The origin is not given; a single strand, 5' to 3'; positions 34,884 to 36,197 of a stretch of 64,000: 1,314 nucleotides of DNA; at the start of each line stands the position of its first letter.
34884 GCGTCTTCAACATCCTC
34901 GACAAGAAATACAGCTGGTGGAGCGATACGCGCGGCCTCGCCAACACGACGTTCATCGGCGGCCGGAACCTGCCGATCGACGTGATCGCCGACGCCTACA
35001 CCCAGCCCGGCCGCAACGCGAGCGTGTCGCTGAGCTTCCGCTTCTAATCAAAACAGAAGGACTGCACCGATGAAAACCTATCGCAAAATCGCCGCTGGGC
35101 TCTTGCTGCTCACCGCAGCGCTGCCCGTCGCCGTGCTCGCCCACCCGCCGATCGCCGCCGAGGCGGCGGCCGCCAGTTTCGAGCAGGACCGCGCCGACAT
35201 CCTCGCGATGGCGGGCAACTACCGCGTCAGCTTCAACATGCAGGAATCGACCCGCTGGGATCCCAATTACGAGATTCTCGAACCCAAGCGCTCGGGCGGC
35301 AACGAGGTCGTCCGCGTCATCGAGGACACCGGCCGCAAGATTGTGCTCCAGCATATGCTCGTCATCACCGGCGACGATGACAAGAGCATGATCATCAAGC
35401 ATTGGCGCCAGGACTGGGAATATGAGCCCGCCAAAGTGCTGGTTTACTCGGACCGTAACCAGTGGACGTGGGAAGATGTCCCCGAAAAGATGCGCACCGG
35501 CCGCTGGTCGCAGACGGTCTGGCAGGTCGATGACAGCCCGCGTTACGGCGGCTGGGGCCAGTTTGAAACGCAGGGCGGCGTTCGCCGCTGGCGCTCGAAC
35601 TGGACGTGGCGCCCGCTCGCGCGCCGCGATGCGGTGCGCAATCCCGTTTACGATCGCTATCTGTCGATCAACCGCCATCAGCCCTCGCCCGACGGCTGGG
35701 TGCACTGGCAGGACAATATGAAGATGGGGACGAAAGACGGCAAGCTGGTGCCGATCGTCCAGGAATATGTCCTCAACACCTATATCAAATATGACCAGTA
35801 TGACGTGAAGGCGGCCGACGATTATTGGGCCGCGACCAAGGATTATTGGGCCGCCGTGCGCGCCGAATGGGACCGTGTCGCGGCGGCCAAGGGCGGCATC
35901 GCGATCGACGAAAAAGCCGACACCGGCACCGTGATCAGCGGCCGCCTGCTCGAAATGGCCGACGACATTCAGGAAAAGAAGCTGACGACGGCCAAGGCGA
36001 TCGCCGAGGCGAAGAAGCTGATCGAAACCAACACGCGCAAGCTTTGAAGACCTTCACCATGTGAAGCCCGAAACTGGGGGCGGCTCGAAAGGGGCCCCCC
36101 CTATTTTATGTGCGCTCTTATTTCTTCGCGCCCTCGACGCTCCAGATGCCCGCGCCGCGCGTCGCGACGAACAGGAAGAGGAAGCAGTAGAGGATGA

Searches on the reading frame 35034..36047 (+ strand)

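Call 8: search_protein_families(library=pfam, proteins=[window:35034-36047:+])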
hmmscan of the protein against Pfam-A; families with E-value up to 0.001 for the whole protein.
window:35034-36047:+ (337 aa): 1 family
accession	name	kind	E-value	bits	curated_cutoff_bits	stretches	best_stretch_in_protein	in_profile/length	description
PF20311.3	DUF6607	-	1.3e-59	202.3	27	1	42-332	8-292/296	Family of unknown function (DUF6607)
